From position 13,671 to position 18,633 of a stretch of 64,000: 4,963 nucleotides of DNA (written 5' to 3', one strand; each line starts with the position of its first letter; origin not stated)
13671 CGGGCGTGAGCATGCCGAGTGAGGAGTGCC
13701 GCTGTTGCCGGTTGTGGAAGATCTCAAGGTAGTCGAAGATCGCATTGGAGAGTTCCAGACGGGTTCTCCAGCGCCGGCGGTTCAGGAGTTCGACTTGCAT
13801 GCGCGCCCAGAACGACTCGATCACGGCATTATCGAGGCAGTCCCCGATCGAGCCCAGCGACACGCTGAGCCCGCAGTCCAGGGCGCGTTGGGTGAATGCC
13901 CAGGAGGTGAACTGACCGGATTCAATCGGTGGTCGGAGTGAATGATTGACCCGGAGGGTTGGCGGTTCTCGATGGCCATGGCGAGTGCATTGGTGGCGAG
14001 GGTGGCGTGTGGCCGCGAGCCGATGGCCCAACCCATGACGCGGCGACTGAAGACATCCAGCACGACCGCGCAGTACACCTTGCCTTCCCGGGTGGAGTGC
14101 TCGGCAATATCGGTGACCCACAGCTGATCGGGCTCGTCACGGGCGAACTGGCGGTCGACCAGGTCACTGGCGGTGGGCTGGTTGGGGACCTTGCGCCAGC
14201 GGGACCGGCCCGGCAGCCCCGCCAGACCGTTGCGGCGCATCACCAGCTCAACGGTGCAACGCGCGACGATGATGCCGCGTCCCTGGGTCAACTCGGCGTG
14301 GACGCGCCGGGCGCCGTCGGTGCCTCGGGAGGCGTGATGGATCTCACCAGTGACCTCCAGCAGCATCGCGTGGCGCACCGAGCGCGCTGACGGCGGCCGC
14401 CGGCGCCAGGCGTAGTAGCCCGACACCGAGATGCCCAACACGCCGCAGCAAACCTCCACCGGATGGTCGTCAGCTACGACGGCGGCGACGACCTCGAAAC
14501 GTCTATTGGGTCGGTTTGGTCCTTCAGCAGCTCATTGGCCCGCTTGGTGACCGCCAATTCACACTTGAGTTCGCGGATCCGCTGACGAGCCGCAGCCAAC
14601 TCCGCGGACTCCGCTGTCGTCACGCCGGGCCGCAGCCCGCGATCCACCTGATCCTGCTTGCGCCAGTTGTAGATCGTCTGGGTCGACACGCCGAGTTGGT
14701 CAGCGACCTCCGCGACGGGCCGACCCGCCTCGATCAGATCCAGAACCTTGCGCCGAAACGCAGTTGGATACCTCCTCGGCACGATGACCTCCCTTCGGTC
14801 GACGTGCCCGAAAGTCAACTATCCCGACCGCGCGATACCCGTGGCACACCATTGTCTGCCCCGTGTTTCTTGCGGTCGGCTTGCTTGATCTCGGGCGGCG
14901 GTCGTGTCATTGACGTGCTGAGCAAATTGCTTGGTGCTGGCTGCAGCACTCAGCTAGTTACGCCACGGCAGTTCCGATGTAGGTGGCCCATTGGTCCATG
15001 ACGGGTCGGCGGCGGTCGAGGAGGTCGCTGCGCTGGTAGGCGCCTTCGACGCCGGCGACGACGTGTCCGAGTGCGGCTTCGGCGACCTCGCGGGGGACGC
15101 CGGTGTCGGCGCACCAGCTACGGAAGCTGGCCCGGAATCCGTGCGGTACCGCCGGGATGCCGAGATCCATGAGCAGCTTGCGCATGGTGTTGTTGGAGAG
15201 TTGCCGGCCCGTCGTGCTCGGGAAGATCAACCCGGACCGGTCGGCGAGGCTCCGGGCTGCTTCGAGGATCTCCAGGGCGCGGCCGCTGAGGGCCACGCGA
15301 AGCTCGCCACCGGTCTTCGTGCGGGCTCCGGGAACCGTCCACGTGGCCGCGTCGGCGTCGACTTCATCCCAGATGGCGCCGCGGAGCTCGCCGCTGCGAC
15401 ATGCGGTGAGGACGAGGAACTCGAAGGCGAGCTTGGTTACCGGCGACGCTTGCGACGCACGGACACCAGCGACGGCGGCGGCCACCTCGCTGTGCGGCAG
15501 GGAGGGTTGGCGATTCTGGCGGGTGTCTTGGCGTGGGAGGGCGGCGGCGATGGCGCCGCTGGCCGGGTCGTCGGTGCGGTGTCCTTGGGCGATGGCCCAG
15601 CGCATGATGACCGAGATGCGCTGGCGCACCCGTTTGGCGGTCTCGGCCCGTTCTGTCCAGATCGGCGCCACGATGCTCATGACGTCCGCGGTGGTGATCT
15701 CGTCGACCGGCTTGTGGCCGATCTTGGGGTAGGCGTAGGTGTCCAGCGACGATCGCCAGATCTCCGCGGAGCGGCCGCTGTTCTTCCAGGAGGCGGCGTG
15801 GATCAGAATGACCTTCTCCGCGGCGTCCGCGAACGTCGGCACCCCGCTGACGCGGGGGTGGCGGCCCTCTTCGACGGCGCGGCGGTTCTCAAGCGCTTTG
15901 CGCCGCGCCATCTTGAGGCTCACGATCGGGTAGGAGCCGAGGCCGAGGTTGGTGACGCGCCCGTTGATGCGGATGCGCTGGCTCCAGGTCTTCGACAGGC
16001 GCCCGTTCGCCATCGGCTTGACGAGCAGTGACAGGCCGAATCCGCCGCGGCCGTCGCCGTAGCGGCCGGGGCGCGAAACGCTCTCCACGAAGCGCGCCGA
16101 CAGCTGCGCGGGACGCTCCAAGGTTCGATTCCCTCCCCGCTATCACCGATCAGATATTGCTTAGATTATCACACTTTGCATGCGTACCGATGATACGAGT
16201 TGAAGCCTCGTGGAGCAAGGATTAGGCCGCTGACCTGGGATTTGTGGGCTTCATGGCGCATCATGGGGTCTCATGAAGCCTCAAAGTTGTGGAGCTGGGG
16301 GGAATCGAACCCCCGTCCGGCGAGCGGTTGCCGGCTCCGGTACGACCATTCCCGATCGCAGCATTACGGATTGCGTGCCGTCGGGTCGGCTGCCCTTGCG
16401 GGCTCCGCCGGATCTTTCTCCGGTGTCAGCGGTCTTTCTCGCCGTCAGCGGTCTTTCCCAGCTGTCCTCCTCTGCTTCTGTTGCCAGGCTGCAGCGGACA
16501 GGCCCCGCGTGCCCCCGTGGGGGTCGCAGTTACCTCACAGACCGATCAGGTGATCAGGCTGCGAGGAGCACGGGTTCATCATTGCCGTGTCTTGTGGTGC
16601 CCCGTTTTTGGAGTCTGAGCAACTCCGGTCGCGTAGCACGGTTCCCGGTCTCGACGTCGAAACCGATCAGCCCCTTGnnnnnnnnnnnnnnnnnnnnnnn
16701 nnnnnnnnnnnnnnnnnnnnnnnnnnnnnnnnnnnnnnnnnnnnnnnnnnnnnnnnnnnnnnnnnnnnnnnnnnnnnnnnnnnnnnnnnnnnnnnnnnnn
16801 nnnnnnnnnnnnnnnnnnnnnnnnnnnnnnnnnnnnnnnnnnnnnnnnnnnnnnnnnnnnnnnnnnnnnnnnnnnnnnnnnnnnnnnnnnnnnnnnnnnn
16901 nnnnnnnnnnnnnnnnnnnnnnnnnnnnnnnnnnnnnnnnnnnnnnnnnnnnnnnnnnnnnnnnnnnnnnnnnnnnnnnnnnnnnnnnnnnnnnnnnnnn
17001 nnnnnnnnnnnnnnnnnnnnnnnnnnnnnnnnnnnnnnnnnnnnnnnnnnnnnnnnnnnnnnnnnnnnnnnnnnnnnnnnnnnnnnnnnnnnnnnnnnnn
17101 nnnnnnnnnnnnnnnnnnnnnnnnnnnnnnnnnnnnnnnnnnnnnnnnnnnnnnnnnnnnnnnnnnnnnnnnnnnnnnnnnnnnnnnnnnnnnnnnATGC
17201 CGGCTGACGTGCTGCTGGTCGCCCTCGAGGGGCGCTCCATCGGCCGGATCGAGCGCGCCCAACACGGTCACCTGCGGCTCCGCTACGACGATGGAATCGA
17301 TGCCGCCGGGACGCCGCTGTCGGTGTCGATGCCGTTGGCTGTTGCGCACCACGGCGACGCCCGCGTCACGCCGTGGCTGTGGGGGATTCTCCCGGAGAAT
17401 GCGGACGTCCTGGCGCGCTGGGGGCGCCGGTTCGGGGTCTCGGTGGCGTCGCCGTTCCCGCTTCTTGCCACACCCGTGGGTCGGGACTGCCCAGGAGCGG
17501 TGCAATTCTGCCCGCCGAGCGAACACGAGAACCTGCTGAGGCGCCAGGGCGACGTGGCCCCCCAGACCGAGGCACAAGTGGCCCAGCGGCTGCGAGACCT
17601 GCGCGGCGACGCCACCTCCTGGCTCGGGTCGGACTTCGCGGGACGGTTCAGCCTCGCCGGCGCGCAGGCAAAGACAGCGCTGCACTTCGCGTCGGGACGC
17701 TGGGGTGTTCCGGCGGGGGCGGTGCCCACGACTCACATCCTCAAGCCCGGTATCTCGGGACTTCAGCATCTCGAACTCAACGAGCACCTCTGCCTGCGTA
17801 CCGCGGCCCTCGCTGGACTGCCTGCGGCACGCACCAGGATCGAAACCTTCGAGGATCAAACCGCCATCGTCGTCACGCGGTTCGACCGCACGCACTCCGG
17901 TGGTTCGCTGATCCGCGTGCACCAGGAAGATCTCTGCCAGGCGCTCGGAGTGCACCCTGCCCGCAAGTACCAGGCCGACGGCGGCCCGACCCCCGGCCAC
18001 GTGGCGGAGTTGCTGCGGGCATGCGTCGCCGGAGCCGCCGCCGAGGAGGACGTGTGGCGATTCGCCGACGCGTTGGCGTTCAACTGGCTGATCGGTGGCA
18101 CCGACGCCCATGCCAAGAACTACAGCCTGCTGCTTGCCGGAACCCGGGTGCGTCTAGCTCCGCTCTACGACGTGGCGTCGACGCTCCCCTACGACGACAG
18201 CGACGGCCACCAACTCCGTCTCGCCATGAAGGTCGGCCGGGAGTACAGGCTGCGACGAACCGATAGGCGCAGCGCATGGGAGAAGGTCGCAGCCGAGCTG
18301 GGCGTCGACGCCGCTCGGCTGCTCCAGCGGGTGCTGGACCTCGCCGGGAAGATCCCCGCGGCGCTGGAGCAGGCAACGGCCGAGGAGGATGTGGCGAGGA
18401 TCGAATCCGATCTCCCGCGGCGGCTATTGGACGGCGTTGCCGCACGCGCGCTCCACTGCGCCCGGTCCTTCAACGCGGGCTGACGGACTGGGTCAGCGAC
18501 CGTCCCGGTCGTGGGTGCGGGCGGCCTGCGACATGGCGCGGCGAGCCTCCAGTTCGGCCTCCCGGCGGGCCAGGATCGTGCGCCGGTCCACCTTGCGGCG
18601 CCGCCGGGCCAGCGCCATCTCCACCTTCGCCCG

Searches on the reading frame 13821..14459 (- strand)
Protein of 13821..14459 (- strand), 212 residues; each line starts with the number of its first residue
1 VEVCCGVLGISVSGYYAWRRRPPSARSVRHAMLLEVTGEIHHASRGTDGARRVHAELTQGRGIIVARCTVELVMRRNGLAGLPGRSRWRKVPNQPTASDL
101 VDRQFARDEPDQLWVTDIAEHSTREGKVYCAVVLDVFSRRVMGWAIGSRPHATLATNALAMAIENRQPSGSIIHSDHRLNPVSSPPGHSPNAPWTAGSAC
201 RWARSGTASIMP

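Call 62: search_protein_families(library=pfam, proteins=[window:13821-14459:-], max_evalue=0.00001)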
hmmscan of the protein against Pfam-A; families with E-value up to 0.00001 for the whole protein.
window:13821-14459:- (212 aa): 2 families
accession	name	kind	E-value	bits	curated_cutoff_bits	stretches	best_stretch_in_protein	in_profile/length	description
PF00665.32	rve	-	5.7e-17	62.3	32.6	1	108-178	2-75/102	Integrase core domain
PF13276.12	HTH_21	-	2.1e-11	44.3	28.1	1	34-83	7-56/60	HTH-like domain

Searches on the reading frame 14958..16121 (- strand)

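Call 62: search_protein_families(library=pfam, proteins=[window:14958-16121:-], max_evalue=0.00001)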
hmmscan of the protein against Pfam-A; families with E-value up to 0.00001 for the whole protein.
window:14958-16121:- (387 aa): 3 families
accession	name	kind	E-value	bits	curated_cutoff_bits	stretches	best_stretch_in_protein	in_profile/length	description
PF22022.2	Phage_int_M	-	4e-26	91.5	27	1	97-188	1-91/96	Phage integrase central domain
PF00589.27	Phage_integrase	-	1.3e-17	64.5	27.1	1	208-354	3-157/172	Phage integrase family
PF13356.12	Arm-DNA-bind_3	-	1e-11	45.2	27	1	7-90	1-77/83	Arm DNA-binding domain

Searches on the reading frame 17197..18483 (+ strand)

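Call 62: search_protein_families(library=pfam, proteins=[window:17197-18483:+], max_evalue=0.00001)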
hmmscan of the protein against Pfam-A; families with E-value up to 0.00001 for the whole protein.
window:17197-18483:+ (428 aa): 2 families
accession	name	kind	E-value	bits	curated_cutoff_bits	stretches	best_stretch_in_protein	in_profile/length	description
PF07804.18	HipA_C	-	4.7e-54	183.7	30.5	1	151-388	1-211/213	HipA-like C-terminal domain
PF13657.11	Couple_hipA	-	2.3e-18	67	22.5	1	6-104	1-98/99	HipA N-terminal domain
